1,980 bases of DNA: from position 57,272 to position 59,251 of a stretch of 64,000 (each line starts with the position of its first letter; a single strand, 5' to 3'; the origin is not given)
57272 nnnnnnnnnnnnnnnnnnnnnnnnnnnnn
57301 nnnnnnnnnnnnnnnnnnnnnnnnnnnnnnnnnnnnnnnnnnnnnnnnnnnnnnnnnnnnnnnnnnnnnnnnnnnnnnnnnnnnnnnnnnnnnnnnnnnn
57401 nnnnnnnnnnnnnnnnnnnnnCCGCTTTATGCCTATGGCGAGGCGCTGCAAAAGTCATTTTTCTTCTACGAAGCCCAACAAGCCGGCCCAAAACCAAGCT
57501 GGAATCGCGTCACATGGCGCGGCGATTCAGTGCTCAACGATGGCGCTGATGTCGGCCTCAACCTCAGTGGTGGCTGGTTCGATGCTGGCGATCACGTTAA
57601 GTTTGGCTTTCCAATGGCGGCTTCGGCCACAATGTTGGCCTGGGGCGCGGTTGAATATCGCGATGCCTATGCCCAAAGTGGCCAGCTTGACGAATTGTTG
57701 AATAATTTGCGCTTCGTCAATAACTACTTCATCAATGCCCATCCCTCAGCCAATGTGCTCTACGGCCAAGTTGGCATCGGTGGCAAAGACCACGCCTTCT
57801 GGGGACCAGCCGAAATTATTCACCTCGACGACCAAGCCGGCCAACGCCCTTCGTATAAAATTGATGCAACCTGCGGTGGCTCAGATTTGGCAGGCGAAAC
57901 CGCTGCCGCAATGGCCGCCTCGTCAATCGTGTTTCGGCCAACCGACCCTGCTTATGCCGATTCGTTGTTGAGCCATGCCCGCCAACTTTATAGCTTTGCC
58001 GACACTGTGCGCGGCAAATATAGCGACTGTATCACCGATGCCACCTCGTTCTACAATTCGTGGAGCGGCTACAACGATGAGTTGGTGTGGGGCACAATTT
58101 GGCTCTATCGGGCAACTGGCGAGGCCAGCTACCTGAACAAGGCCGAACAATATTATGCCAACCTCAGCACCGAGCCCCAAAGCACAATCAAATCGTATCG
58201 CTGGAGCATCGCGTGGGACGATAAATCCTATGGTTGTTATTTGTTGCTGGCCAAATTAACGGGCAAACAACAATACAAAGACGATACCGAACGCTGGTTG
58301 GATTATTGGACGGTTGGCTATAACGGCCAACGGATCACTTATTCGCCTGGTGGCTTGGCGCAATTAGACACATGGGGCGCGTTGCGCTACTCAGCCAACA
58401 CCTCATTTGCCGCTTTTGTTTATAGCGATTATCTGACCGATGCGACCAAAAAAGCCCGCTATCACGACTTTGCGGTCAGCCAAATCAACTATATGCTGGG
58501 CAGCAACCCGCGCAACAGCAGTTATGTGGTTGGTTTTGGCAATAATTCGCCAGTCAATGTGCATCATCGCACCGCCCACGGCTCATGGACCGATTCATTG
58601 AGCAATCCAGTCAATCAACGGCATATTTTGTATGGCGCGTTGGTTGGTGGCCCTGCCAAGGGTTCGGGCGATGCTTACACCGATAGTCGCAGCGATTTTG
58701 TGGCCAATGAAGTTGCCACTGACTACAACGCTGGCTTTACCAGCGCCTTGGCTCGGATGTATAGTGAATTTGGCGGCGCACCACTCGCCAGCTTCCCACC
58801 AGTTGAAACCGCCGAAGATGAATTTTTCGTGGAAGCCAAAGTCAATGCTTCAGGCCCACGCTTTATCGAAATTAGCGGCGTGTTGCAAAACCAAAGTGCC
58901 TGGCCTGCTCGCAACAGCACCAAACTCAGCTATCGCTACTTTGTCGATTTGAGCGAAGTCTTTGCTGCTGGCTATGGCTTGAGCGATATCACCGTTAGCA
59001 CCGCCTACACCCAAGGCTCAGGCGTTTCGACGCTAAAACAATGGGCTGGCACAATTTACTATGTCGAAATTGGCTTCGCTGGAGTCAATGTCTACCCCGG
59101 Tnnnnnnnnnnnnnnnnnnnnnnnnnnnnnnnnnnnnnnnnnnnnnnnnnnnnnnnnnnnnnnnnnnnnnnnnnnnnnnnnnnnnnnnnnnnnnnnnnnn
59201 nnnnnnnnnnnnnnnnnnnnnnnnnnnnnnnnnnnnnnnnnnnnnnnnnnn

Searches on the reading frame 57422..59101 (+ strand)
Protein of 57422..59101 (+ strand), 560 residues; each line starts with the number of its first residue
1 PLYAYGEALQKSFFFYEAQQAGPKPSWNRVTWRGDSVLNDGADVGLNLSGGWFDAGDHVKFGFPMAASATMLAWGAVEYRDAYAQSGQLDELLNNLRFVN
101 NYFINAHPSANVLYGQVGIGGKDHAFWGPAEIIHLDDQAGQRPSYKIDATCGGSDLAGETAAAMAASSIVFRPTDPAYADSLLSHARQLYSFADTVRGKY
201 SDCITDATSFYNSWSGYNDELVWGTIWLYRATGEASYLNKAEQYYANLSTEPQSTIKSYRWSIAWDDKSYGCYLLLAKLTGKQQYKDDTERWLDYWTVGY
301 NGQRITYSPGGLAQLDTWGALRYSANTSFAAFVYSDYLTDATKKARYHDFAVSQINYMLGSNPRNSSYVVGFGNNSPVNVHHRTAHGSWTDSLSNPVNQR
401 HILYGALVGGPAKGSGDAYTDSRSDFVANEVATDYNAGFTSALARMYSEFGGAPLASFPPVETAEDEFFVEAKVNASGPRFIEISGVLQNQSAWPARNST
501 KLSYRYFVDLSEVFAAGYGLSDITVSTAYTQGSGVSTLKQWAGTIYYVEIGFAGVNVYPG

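Call 60: find_homologous_proteins(query=window:57422-59101:+)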
Query window:57422-59101:+ (560 aa): 6048 proteins with E <= 0.001 among 8000 candidates; the best 120 are listed.
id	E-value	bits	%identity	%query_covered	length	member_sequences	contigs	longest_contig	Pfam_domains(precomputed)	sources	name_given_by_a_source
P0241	0.0e+0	1105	84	100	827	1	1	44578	PF00553.26,PF00942.26,PF00759.26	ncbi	-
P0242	0.0e+0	1091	84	100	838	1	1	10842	PF00553.26,PF00942.26,PF00759.26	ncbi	ncbi:MAG TPA: glycoside hydrolase family 9 protein [Herpetosiphonaceae bacterium]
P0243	0.0e+0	1083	83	100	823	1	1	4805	PF00553.26,PF00942.26,PF00759.26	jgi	jgi:hypothetical protein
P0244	5.8e-266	902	70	100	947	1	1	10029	PF00553.26,PF00942.26,PF00759.26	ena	-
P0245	6.9e-262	888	71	99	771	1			PF00553.26,PF00942.26,PF00759.26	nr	nr:endoglucanase [uncultured bacterium]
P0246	2.3e-261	886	69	100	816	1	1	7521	PF00553.26,PF00942.26,PF00759.26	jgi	-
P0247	5.5e-260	882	70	99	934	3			PF00553.26,PF00942.26,PF25059.2,PF00759.26,PF16893.12,PF00041.28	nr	nr:glycoside hydrolase family 9 protein [Catellatospora coxensis]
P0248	8.5e-260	881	69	99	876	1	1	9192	PF00553.26,PF00942.26,PF00759.26,PF00041.28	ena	-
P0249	1.5e-259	880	70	100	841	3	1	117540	PF00942.26,PF00759.26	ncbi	ncbi:MAG TPA: glycoside hydrolase family 9 protein [Herpetosiphonaceae bacterium]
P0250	1.8e-259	880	70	99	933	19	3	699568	PF00553.26,PF00942.26,PF25059.2,PF00759.26,PF25788.3,PF18370.8,PF00041.28,PF10179.16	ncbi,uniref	ncbi:glycoside hydrolase family 9 protein [Streptosporangium sp. NPDC006930]|uniref:glycoside hydrol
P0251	3.1e-259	879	70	99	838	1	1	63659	PF00553.26,PF00942.26,PF00759.26,PF00041.28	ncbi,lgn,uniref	ncbi:glycoside hydrolase family 9 protein [Streptosporangium sp. NPDC049644]|uniref:glycoside hydrol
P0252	3.1e-259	879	70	99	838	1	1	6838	PF00553.26,PF00942.26,PF00759.26,PF00041.28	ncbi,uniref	ncbi:glycoside hydrolase family 9 protein [Streptosporangium sp. NPDC006013]|uniref:glycoside hydrol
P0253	7.6e-259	878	70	99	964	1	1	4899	PF00553.26,PF00942.26,PF00759.26,PF16893.12,PF00041.28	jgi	jgi:endoglucanase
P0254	7.7e-259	878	70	99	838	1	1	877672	PF00553.26,PF00942.26,PF00759.26,PF00041.28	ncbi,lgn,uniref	ncbi:glycoside hydrolase family 9 protein [Streptosporangium sp. NPDC049248]|uniref:glycoside hydrol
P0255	1.7e-258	877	70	99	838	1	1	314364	PF00553.26,PF00942.26,PF00759.26,PF00041.28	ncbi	ncbi:glycoside hydrolase family 9 protein [Streptosporangium amethystogenes subsp. fukuiense]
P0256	1.8e-258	877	70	99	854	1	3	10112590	PF00553.26,PF00942.26,PF00759.26,PF00041.28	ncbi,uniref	ncbi:glycoside hydrolase family 9 protein [Streptosporangium amethystogenes subsp. fukuiense]|uniref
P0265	6.7e-257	872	69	100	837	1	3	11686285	PF00553.26,PF00942.26,PF00759.26,PF00041.28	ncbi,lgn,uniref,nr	ncbi:endoglucanase [Thermocatellispora tengchongensis]|uniref:Endoglucanase n=1 Tax=Thermocatellispo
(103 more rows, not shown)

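Call 61: find_encoding_contigs(protein=P0256, flank=6000, max_places=1)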
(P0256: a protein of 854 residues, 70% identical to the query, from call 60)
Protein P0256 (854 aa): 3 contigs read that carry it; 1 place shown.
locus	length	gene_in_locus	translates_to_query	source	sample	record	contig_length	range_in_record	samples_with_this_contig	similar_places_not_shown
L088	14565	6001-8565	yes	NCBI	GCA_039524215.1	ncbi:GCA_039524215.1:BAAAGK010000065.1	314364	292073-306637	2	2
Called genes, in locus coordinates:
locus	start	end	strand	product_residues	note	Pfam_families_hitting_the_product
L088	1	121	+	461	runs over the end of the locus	PF00069:Pkinase, PF07714:PK_Tyr_Ser-Thr, PF01636:APH (faint), PF21597:TetR_C_43 (faint)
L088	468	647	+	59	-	-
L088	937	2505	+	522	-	PF00150:Cellulase, PF00553:CBM_2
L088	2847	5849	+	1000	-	PF00553:CBM_2, PF17957:Big_7, PF02011:Glyco_hydro_48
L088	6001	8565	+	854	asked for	PF00759:Glyco_hydro_9, PF00942:CBM_3, PF00041:fn3, PF00553:CBM_2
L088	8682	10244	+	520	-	PF00150:Cellulase, PF00041:fn3, PF00553:CBM_2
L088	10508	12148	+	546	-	PF00331:Glyco_hydro_10, PF00041:fn3, PF00553:CBM_2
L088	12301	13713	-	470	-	PF13576:Pentapeptide_3 (faint), PF25296:Decapeptide (faint), PF00805:Pentapeptide (weak), PF13599:Pentapeptide_4, PF00805:Pentapeptide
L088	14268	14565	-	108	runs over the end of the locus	-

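Call 62: find_encoding_contigs(protein=P0265, flank=6000, max_places=1)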
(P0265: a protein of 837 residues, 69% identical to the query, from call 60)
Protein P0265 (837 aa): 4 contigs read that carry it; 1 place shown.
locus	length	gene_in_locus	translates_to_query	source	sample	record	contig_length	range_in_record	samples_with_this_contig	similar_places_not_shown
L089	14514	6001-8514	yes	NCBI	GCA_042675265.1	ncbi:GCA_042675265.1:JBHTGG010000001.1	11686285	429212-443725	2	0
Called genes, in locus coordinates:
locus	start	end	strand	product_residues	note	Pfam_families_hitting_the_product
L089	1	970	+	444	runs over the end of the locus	PF00069:Pkinase, PF07714:PK_Tyr_Ser-Thr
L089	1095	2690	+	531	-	PF00150:Cellulase, PF00553:CBM_2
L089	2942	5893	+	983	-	PF00553:CBM_2, PF17957:Big_7, PF02011:Glyco_hydro_48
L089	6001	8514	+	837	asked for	PF00759:Glyco_hydro_9, PF00942:CBM_3, PF00041:fn3, PF00553:CBM_2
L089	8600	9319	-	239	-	PF00657:Lipase_GDSL, PF13472:Lipase_GDSL_2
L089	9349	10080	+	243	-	PF01411:tRNA-synt_2c, PF07973:tRNA_SAD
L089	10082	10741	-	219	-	PF04228:Zn_peptidase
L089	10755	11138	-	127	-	-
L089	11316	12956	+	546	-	PF09972:DUF2207, PF20990:DUF2207_C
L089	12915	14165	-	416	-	PF05977:MFS_3, PF07690:MFS_1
